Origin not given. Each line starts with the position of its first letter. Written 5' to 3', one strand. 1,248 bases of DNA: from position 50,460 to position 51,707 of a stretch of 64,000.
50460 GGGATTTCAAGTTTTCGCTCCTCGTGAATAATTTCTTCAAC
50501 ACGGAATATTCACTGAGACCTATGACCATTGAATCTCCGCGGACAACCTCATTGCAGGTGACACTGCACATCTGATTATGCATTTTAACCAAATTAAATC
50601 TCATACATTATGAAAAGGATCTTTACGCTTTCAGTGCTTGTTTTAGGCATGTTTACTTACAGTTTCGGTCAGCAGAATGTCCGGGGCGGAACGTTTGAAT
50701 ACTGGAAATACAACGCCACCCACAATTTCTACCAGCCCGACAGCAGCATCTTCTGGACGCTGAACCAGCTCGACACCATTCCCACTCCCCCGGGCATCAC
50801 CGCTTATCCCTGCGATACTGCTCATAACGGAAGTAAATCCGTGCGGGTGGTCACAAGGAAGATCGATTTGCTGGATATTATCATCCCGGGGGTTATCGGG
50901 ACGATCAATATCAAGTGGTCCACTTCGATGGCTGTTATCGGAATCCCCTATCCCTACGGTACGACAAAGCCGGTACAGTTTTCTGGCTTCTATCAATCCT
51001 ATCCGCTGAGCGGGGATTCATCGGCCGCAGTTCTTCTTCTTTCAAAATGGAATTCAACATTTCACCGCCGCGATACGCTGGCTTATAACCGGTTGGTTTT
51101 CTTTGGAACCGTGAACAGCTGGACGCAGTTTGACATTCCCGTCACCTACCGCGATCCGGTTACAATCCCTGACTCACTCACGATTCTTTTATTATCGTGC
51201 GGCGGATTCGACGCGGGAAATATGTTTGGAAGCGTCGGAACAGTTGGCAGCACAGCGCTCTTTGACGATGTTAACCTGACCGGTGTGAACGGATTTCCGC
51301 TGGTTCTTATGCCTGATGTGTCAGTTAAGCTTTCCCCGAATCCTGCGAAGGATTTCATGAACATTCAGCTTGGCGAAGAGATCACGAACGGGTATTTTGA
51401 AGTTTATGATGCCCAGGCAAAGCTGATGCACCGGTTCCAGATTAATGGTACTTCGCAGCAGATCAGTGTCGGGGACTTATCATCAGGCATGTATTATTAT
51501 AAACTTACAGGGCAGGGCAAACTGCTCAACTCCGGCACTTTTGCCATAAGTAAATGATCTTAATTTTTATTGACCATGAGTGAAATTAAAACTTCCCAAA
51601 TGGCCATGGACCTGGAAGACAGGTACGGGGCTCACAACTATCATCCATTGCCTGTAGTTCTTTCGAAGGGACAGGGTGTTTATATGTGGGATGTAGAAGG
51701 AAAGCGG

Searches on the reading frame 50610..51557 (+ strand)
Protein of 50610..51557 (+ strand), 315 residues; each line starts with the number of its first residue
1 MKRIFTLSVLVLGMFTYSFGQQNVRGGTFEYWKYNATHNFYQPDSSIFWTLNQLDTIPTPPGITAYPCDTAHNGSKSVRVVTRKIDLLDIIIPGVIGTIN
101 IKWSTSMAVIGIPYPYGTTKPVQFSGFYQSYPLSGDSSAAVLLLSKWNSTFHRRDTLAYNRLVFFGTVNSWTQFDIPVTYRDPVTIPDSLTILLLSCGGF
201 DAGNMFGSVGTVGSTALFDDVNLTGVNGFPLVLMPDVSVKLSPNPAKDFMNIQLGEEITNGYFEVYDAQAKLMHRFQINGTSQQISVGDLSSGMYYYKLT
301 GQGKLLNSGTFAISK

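Call 70: search_protein_families(library=pfam, proteins=[window:50610-51557:+], max_evalue=0.00001)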
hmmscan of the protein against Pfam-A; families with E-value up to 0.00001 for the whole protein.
window:50610-51557:+ (315 aa): 1 family
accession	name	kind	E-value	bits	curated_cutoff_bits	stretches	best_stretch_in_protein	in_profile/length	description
PF18962.6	Por_Secre_tail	-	1.5e-09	38.5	27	1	243-303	3-66/75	Secretion system C-terminal sorting domain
